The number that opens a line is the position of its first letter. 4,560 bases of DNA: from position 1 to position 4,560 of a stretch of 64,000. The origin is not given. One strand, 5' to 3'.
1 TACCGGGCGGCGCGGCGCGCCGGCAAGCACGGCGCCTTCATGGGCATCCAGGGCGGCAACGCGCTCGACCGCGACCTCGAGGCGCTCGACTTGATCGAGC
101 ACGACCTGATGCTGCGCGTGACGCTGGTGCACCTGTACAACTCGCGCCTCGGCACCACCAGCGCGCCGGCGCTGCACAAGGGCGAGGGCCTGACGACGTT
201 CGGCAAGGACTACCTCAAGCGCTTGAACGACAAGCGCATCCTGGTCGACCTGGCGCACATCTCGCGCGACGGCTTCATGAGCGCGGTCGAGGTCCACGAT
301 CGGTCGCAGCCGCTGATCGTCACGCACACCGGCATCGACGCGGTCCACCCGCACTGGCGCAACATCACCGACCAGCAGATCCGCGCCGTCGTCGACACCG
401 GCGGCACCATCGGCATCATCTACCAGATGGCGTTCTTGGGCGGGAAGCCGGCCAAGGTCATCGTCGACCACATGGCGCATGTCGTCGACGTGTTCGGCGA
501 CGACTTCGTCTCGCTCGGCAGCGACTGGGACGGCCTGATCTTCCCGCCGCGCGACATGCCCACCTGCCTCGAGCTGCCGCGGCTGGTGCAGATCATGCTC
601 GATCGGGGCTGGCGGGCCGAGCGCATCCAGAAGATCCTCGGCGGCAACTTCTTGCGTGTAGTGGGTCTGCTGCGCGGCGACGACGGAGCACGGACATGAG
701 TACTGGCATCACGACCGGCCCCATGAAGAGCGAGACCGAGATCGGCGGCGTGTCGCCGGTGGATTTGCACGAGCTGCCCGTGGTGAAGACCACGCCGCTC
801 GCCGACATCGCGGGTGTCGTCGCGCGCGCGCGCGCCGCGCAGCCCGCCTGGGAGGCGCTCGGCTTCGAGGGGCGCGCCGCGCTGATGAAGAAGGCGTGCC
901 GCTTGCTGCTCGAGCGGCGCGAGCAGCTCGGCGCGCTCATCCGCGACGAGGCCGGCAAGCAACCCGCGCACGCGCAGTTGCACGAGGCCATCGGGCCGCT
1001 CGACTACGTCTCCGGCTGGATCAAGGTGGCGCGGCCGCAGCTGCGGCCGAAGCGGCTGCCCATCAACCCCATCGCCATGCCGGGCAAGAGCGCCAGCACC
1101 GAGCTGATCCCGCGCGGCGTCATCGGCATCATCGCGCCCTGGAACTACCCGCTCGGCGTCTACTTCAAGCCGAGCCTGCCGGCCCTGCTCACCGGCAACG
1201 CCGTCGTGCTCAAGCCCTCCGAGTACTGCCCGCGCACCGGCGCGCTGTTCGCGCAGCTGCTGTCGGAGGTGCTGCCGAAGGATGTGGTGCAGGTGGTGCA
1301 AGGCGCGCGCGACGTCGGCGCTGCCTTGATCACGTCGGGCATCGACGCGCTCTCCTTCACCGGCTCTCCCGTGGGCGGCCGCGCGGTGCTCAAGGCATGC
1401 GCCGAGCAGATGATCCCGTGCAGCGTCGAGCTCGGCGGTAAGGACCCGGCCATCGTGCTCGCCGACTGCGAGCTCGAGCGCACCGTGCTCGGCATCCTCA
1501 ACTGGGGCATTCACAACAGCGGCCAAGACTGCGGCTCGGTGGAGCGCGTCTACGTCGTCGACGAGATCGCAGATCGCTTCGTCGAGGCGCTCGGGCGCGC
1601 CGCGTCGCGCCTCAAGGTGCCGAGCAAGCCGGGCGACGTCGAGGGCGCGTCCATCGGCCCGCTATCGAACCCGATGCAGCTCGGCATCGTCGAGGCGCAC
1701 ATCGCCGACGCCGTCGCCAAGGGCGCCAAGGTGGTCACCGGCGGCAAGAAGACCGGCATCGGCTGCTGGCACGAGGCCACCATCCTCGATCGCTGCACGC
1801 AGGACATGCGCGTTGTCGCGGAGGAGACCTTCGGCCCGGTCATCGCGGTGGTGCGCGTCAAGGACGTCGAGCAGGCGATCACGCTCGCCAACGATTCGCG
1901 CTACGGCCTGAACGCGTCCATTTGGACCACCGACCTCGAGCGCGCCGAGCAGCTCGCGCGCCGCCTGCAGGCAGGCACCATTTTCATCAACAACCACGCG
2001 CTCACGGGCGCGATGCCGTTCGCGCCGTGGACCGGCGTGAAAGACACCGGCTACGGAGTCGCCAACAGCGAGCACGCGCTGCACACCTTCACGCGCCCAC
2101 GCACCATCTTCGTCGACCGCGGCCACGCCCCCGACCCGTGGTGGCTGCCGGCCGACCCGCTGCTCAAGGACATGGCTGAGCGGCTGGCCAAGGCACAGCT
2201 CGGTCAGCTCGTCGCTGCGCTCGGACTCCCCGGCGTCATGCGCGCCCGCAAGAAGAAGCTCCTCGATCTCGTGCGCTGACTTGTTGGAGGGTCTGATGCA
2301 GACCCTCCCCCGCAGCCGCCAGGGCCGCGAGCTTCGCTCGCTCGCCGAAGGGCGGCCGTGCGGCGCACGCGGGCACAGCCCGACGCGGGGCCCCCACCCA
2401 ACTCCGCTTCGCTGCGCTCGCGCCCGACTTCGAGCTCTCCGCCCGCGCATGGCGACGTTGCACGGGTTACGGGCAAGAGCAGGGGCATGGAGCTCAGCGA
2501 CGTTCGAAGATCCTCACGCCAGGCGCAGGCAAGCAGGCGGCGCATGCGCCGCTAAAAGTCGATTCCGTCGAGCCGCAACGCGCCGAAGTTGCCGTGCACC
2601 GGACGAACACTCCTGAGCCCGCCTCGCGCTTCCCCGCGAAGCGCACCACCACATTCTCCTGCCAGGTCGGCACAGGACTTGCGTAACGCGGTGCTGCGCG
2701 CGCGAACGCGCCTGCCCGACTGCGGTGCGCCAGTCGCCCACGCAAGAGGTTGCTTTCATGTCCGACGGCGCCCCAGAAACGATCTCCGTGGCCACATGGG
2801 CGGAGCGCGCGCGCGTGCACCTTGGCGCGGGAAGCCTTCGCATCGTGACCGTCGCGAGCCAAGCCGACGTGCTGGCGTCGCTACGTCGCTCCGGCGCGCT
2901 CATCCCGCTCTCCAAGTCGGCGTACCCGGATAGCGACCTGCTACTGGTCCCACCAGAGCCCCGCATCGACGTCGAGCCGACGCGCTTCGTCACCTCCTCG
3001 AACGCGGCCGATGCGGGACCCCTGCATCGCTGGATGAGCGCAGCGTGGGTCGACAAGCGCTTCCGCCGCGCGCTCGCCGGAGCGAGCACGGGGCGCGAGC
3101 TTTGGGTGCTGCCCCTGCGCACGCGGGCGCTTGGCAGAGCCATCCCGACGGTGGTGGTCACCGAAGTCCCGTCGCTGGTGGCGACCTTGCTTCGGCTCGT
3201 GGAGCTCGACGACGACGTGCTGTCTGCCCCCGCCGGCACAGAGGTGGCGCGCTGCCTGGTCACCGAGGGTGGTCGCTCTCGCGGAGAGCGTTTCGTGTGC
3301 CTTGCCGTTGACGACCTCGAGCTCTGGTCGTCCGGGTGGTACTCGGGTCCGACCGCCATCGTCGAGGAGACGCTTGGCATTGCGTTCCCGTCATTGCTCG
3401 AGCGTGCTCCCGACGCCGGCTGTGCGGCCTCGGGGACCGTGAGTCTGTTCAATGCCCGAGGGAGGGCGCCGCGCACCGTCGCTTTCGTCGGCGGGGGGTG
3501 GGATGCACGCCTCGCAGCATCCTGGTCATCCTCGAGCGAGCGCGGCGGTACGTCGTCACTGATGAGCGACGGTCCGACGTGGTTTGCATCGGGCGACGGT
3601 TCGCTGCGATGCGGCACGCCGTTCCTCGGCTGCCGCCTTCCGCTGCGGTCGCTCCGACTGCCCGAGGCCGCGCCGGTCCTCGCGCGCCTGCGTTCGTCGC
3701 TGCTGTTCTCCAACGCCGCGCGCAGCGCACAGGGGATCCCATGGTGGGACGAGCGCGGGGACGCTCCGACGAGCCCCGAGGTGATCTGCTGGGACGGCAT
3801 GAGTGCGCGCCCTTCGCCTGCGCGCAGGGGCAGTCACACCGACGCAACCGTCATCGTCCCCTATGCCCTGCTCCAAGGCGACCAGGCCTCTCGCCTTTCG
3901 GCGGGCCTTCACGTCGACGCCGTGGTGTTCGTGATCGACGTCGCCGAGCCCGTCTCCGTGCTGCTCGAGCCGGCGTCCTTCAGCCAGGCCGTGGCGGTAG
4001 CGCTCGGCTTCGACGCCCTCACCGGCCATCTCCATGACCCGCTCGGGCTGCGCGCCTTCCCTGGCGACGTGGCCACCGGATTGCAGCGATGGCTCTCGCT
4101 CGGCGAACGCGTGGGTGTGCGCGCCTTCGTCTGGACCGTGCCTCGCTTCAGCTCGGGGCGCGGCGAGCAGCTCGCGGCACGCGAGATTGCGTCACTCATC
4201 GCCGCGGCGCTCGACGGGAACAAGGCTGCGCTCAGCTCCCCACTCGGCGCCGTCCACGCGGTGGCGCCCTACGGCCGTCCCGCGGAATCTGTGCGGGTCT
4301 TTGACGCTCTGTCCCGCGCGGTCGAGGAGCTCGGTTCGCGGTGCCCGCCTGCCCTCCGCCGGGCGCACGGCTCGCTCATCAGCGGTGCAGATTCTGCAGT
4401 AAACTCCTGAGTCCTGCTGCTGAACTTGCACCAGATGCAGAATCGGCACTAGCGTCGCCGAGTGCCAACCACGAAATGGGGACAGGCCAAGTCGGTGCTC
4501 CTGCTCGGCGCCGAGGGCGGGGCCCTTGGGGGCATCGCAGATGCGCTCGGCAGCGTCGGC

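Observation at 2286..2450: Previously unrecognised intergenic repeat family (3 copies in 64 kb) with a conserved hairpin and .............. core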

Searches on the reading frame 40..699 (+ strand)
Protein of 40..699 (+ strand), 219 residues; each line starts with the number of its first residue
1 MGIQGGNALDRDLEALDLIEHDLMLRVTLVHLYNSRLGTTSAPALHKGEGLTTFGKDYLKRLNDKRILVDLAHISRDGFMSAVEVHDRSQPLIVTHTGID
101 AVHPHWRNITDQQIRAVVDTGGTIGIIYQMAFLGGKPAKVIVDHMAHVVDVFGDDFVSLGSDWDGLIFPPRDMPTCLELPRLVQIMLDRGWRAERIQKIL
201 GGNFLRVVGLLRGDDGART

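Call 60: search_protein_families(library=pfam, proteins=[window:40-699:+], max_evalue=0.01)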
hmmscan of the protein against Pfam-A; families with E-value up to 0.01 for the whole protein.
window:40-699:+ (219 aa): 1 family
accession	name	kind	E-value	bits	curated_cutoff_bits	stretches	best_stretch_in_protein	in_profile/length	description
PF01244.27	Peptidase_M19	-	2.9e-51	174.9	26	1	1-208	109-317/319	Membrane dipeptidase (Peptidase family M19)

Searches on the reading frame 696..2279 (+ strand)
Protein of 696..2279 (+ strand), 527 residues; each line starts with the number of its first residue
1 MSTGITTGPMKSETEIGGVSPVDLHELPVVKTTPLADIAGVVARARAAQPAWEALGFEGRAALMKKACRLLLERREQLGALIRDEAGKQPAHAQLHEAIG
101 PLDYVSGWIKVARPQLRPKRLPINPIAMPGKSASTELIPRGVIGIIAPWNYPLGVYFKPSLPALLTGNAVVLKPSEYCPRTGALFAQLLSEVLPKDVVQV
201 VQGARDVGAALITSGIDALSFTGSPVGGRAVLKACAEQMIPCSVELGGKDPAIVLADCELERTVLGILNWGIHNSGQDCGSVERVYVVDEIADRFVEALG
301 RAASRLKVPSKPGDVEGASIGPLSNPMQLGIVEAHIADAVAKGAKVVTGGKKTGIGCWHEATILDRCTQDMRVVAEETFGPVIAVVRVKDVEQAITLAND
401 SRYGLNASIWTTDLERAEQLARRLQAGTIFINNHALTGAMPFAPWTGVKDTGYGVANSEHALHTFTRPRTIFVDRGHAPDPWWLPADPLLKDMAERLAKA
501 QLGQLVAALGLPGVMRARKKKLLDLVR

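Call 14: search_protein_families(library=pfam, proteins=[window:696-2279:+], max_evalue=0.01)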
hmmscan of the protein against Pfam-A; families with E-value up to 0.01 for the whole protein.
window:696-2279:+ (527 aa): 1 family
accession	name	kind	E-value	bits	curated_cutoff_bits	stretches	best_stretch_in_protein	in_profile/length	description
PF00171.27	Aldedh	-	3e-120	402.3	23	1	15-471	8-461/461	Aldehyde dehydrogenase family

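Call 15: find_encoding_contigs(protein=window:696-2279:+, flank=10000, max_places=6)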
Protein window:696-2279:+ (527 aa): 2 contigs read that carry it; 2 places shown.
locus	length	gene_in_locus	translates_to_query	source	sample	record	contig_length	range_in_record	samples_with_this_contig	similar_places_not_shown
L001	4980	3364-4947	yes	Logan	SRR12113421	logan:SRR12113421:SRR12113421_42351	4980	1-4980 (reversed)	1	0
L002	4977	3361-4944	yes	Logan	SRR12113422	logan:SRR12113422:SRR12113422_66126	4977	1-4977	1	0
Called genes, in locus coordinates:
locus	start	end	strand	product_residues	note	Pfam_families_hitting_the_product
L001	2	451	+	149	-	?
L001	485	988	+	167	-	PF01272:GreA_GreB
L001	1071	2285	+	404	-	PF01168:Ala_racemase_N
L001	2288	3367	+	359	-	PF01244:Peptidase_M19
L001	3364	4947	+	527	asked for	PF00171:Aldedh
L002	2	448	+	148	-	?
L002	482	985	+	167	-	PF01272:GreA_GreB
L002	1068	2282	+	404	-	PF01168:Ala_racemase_N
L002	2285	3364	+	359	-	PF01244:Peptidase_M19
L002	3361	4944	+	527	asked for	PF00171:Aldedh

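Call 71: list_cluster_members(proteins=[window:696-2279:+, window:9762-10298:-, P0001, window:4462-5877:+, window:5864-7684:+])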
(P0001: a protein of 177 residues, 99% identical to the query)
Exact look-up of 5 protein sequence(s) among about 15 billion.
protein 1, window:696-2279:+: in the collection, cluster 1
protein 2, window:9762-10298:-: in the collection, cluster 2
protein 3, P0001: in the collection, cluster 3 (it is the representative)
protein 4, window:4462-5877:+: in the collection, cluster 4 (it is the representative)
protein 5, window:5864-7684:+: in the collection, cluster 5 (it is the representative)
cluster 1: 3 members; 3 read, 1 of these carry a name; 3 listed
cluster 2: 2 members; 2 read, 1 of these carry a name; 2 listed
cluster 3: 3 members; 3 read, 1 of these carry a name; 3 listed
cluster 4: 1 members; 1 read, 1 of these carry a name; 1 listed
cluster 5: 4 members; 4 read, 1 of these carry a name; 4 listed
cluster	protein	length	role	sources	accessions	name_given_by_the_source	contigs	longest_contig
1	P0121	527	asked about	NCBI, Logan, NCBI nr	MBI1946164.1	MAG: aldehyde dehydrogenase family protein [Deltaproteobacteria bacterium] | aldehyde dehydrogenase family protein [Deltaproteobacteria bacterium]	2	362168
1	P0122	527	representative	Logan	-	-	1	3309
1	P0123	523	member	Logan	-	-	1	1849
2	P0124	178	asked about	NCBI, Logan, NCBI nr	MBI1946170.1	MAG: fasciclin domain-containing protein [Deltaproteobacteria bacterium] | fasciclin domain-containing protein [Deltaproteobacteria bacterium]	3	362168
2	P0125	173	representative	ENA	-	-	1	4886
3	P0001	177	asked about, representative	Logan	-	-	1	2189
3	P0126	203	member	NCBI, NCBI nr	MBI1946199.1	MAG: DUF1697 domain-containing protein [Deltaproteobacteria bacterium] | DUF1697 domain-containing protein [Deltaproteobacteria bacterium]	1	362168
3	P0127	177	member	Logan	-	-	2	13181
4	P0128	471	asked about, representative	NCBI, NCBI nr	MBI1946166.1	MAG: sigma-54-dependent Fis family transcriptional regulator [Deltaproteobacteria ... | sigma-54-dependent Fis family transcriptional regulator [Deltaproteobacteria bacterium]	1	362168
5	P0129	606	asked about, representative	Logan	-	-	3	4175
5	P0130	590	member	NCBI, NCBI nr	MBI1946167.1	MAG: C4-dicarboxylic acid transporter DauA [Deltaproteobacteria bacterium] | C4-dicarboxylic acid transporter DauA [Deltaproteobacteria bacterium]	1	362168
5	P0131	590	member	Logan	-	-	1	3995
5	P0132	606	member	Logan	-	-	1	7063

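Call 75: find_encoding_contigs(protein=P0127, flank=10000, max_places=3)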
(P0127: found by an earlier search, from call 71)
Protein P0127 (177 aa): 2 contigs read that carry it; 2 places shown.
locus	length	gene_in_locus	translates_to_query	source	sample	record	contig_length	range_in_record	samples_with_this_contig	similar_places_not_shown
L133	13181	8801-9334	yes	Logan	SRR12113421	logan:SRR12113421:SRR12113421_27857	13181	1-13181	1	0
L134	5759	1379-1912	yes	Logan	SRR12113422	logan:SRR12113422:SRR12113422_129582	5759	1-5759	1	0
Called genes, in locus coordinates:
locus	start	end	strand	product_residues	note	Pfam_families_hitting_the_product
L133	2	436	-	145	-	?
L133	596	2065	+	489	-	PF01546:Peptidase_M20, PF07687:M20_dimer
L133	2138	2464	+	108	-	PF04359:DUF493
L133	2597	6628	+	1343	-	PF05359:DUF748, PF04357:TamB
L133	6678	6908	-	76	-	-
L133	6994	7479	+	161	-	-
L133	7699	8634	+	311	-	-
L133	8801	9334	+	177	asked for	PF08002:DUF1697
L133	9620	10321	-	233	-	-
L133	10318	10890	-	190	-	PF04542:Sigma70_r2, PF08281:Sigma70_r4_2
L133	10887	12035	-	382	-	-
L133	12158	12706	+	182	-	PF01965:DJ-1_PfpI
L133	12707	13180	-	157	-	?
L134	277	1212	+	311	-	-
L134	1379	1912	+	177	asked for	PF08002:DUF1697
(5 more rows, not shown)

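Call 82: find_encoding_contigs(protein=P0125, flank=10000, max_places=4)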
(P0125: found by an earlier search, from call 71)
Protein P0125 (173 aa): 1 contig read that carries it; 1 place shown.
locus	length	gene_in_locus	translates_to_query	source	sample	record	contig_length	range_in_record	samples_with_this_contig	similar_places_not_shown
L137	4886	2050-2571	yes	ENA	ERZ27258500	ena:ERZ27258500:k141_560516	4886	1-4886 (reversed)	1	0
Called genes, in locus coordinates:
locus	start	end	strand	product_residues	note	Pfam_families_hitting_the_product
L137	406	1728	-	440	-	-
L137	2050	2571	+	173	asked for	PF02469:Fasciclin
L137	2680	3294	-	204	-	-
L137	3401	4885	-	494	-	?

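Call 88: search_protein_families(library=pfam, proteins=[L137:2680-3294:-], max_evalue=0.01)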
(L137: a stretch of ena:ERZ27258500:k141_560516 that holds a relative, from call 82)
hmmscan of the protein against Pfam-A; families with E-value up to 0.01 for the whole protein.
L137:2680-3294:- (204 aa): 0 families

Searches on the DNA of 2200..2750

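Call 94: search_rna_families(source=window, start=2200, end=2750, threshold=evalue, max_evalue=10)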
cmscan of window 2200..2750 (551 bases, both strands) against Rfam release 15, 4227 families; matches with E-value up to 10: 3.
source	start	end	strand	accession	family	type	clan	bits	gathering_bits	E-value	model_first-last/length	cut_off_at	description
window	2422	2505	+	RF00598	SNORA76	Gene; snRNA; snoRNA; HACA-box;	CL00034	19.5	37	0.55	1-132/132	no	Small nucleolar RNA SNORA76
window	2503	2571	-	RF00620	HCV_ARF_SL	Cis-reg;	-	13.7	42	7.1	47-117/136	no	Hepatitis C alternative reading frame stem-loop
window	2270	2318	+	RF02880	MH_s15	Gene; sRNA;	-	13.1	123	0.62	7-55/277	no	Mesorhizobail RNA 15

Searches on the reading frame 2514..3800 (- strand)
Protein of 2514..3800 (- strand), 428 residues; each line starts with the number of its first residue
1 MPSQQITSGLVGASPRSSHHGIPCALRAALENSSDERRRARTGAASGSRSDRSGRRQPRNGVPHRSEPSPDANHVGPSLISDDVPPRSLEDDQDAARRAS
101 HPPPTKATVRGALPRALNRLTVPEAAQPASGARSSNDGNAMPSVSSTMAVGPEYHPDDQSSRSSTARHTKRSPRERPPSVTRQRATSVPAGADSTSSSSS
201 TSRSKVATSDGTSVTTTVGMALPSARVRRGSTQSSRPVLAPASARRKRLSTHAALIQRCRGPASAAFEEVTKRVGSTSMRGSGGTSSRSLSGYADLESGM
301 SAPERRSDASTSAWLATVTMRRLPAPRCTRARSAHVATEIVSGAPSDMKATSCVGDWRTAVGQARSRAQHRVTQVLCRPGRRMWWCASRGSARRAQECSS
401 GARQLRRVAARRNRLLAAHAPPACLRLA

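Call 14: search_protein_families(library=pfam, proteins=[window:2514-3800:-], max_evalue=0.01)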
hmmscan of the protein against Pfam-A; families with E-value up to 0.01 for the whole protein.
window:2514-3800:- (428 aa): 0 families

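Call 40: find_encoding_contigs(protein=window:2514-3800:-, flank=10000, max_places=6)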
Protein window:2514-3800:- (428 aa): no gene with exactly this product is on record in the collection.

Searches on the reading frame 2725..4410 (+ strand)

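Call 60: search_protein_families(library=pfam, proteins=[window:2725-4410:+], max_evalue=0.01)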
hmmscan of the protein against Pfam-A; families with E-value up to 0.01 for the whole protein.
window:2725-4410:+ (561 aa): 2 families
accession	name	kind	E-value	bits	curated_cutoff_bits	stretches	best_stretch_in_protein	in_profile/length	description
PF00821.23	PEPCK_GTP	-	4.5e-06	26.1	23.8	1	314-426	84-196/357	Phosphoenolpyruvate carboxykinase C-terminal P-loop domain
PF17297.7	PEPCK_N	-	3.7e-05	23.9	23.8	1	48-183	27-163/218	Phosphoenolpyruvate carboxykinase N-terminal domain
